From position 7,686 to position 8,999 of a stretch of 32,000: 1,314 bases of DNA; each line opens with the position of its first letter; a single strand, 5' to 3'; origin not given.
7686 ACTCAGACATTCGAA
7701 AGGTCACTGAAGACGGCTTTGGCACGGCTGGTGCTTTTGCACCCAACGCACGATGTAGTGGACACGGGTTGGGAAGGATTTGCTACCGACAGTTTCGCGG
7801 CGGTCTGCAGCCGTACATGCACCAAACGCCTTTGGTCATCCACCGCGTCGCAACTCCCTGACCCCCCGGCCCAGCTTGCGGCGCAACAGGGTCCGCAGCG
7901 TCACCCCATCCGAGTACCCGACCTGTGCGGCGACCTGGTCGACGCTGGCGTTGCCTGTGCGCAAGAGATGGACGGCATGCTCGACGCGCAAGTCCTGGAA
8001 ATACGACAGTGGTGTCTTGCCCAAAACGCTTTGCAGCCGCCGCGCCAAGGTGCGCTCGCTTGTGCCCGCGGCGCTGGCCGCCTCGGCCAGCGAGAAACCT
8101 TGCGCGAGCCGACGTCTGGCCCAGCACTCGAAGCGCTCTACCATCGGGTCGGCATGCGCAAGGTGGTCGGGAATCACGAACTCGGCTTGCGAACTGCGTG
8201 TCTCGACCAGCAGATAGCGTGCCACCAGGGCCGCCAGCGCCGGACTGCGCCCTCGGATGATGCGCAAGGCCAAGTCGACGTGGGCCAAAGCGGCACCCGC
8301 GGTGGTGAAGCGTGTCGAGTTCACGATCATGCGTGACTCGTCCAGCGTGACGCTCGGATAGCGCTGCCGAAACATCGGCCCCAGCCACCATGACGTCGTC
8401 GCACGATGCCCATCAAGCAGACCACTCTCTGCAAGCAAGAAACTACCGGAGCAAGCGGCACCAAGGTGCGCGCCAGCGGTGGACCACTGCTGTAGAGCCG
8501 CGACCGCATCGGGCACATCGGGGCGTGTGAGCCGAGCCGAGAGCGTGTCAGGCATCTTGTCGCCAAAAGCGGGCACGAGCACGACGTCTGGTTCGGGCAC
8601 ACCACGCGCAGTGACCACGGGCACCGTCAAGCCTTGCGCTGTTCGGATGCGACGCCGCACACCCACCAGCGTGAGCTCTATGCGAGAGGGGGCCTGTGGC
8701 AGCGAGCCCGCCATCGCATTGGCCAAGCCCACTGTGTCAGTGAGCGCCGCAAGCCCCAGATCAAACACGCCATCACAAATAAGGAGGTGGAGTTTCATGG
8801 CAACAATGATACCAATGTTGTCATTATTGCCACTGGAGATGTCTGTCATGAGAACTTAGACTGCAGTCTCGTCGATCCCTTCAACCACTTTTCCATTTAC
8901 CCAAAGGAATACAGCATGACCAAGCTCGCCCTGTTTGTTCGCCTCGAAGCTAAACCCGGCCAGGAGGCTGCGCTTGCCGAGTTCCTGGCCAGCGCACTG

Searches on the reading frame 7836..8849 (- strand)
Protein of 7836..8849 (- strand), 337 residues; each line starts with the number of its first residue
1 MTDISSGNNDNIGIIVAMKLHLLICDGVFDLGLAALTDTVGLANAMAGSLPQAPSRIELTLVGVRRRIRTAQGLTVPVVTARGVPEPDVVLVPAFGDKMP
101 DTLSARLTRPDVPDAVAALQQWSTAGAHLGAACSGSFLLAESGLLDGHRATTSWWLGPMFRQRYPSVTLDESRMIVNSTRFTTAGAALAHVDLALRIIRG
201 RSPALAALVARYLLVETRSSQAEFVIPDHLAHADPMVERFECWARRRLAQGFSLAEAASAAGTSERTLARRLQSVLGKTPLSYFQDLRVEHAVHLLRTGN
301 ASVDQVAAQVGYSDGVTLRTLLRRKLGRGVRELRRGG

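Call 13: search_protein_families(library=pfam, proteins=[window:7836-8849:-], max_evalue=0.01)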
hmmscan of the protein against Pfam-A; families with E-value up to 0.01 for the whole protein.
window:7836-8849:- (337 aa): 4 families
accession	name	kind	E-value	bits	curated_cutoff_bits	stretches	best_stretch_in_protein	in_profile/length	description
PF12833.13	HTH_18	-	5.4e-18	65.5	33.6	1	258-335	2-79/80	Helix-turn-helix domain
PF00165.29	HTH_AraC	-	1.1e-11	45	26.6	2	247-285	4-42/42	Bacterial regulatory helix-turn-helix proteins, AraC family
PF01965.30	DJ-1_PfpI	-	2.6e-05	24.5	26.6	1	56-198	27-163/165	DJ-1/PfpI family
PF13542.12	HTH_Tnp_ISL3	-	0.00041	20.2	27.4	0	238-273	14-48/51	Helix-turn-helix domain of transposase family ISL3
